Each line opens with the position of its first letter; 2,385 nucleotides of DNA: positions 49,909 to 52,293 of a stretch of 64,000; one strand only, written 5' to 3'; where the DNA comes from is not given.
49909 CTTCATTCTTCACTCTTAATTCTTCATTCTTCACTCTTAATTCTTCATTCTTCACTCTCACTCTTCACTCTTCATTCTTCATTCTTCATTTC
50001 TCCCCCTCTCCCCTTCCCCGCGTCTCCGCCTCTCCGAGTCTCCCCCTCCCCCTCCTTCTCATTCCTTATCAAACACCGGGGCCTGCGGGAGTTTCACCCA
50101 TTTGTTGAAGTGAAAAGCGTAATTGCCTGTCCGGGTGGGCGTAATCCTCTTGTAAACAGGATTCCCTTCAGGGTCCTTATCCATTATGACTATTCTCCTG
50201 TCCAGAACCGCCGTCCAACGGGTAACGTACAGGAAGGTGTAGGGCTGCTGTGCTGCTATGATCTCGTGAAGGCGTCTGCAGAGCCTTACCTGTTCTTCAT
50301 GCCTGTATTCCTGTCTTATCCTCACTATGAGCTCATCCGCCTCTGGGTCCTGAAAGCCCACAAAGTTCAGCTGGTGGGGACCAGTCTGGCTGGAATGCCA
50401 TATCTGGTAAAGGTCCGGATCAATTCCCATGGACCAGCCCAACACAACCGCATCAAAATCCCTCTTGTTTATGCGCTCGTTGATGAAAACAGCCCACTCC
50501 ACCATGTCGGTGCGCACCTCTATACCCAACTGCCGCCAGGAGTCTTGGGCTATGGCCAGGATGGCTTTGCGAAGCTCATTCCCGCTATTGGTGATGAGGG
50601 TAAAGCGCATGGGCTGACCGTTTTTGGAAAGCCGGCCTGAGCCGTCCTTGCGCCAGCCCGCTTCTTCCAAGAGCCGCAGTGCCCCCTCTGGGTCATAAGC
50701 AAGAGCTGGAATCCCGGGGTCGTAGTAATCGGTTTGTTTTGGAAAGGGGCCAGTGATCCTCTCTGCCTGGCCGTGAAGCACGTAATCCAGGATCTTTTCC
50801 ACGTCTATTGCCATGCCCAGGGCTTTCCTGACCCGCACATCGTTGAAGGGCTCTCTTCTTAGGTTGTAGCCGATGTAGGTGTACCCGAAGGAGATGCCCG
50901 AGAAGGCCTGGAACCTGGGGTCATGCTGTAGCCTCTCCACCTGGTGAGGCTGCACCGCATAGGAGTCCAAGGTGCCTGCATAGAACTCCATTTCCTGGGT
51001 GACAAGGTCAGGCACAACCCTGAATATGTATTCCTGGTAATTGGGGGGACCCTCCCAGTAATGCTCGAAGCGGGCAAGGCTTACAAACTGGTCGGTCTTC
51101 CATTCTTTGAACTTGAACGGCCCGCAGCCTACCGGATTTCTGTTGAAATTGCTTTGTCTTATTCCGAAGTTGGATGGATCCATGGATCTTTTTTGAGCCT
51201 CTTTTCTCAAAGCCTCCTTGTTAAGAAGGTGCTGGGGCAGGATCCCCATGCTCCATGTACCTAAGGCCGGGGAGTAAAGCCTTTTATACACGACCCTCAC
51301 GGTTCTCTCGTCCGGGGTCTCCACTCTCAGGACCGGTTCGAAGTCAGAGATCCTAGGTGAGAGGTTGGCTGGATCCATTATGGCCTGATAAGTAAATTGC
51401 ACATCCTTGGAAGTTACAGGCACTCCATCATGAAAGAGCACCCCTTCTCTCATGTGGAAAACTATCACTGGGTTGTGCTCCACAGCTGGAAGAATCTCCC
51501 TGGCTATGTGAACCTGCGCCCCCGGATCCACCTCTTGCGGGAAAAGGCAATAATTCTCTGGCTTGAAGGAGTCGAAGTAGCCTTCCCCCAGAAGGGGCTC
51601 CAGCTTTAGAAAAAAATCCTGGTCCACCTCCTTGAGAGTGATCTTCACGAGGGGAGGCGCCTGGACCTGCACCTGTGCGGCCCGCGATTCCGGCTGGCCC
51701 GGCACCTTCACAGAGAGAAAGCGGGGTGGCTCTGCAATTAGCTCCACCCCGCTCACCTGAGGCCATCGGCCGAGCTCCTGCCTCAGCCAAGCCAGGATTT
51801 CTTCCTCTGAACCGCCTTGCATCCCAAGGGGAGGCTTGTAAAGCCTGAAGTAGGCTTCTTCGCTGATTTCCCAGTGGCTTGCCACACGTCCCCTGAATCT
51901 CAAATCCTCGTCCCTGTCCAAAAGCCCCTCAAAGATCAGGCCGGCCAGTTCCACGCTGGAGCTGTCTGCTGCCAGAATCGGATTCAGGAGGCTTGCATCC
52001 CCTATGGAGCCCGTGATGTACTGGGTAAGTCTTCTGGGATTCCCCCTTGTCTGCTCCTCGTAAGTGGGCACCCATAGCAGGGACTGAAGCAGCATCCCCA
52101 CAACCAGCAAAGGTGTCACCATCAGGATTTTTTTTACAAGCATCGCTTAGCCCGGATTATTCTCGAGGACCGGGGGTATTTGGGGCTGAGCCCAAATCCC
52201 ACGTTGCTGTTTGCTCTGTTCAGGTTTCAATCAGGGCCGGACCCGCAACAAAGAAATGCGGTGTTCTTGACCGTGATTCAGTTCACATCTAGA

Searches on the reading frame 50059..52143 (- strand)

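Call 15: search_protein_families(library=ncbifam, proteins=[window:50059-52143:-])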
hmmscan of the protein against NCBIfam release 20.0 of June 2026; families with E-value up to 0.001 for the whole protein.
window:50059-52143:- (694 aa): 10 families
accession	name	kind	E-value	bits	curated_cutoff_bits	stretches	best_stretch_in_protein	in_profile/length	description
NF045467.1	Opp4A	equivalog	7.3e-47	159.8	650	2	333-620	203-505/556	oligopeptide ABC transporter substrate-binding protein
NF045468.1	Opp5A_nikA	equivalog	1.2e-41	142.7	600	1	329-652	150-470/488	nickel ABC transporter substrate-binding protein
TIGR02294.1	nickel_nikA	equivalog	8.2e-41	140.1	393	1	228-576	66-407/501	nickel ABC transporter substrate-binding protein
NF047575.1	opine_bind_CntA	exception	3.6e-28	98.4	800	1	226-577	93-441/535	staphylopine-dependent metal ABC transporter substrate-binding lipoprotein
NF011942.0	PRK15413.1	equivalog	3e-27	95.5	594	1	228-644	89-486/512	glutathione ABC transporter substrate-binding protein GsiB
NF011689.0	PRK15109.1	equivalog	3.1e-26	92.2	560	1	329-634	204-503/547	ABC transporter substrate-binding protein SapA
NF043070.1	DppA_dipep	equivalog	7.3e-25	87.5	1005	1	273-635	154-500/535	dipeptide ABC transporter periplasmic-binding protein DppA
TIGR04028.1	SBP_KPN_01854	hypoth_equivalog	1.9e-22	79.5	468.5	1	213-632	48-471/509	TIGR04028 family ABC transporter substrate-binding protein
NF011684.0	PRK15104.1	equivalog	7.6e-19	67.8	947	1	225-571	96-443/543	oligopeptide ABC transporter substrate-binding protein OppA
NF007287.0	PRK09755.1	equivalog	5.4e-12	45.3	1098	1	419-559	289-424/535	ABC transporter substrate-binding protein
